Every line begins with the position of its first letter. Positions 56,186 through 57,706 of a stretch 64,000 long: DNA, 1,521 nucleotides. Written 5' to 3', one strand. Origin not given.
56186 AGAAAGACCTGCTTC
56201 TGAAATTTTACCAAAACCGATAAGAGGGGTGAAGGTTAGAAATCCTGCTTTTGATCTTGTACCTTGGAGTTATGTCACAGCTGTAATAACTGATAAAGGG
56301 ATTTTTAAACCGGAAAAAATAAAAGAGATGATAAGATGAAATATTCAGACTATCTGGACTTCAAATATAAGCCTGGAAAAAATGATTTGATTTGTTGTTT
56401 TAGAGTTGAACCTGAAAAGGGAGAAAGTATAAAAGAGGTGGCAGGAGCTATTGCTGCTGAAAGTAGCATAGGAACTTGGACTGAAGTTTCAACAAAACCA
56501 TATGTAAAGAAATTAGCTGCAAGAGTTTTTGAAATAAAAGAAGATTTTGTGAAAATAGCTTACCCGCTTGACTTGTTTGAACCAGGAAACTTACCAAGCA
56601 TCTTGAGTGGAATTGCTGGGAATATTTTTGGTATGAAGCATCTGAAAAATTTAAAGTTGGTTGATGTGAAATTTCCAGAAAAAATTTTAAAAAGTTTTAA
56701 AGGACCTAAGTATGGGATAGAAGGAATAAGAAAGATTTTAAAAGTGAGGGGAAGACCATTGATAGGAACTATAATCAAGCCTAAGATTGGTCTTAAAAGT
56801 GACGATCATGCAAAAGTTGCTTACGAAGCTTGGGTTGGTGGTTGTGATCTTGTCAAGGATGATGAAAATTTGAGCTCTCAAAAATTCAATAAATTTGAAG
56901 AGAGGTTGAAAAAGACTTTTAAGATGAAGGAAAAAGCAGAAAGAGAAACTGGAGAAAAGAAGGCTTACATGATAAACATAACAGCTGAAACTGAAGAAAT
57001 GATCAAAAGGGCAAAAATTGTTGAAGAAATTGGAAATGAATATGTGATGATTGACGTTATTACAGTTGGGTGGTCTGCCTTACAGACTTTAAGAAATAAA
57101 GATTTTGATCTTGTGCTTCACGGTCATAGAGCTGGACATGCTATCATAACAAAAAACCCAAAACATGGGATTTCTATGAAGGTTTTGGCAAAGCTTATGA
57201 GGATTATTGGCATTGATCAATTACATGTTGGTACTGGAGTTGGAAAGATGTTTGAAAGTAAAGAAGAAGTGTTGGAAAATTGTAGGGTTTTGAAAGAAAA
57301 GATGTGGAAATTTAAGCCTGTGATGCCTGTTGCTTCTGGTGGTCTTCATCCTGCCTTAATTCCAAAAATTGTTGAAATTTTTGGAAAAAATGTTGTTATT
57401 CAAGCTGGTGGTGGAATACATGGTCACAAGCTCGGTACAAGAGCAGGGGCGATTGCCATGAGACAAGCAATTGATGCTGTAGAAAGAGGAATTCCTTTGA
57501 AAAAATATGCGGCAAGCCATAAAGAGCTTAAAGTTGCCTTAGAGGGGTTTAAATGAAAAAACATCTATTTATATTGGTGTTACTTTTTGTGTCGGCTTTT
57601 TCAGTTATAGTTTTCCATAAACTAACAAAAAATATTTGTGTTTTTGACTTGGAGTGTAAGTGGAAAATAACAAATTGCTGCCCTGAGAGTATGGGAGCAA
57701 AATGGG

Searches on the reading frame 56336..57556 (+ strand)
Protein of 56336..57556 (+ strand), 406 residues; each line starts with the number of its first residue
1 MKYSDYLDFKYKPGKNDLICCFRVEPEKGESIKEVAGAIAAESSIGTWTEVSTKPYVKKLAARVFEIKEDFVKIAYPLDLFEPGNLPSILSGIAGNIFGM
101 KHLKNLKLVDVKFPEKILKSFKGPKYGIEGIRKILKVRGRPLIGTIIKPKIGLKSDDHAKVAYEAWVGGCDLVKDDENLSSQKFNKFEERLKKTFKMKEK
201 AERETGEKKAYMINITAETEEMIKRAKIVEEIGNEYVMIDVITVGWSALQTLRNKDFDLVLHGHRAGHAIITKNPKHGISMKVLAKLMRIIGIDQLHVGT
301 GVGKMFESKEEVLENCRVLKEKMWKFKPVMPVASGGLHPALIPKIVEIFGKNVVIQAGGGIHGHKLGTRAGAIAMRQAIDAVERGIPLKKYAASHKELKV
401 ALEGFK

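Call 66: search_protein_families(library=pfam, proteins=[window:56336-57556:+])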
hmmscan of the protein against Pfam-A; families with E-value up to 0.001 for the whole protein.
window:56336-57556:+ (406 aa): 2 families
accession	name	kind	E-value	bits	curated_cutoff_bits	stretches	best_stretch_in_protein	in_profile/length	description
PF00016.26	RuBisCO_large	-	3.7e-86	289.5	30.1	1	127-404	1-298/299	Ribulose bisphosphate carboxylase large chain, catalytic domain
PF02788.21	RuBisCO_large_N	-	8.9e-43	145.8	20.7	1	5-116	1-119/120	Ribulose bisphosphate carboxylase large chain, N-terminal domain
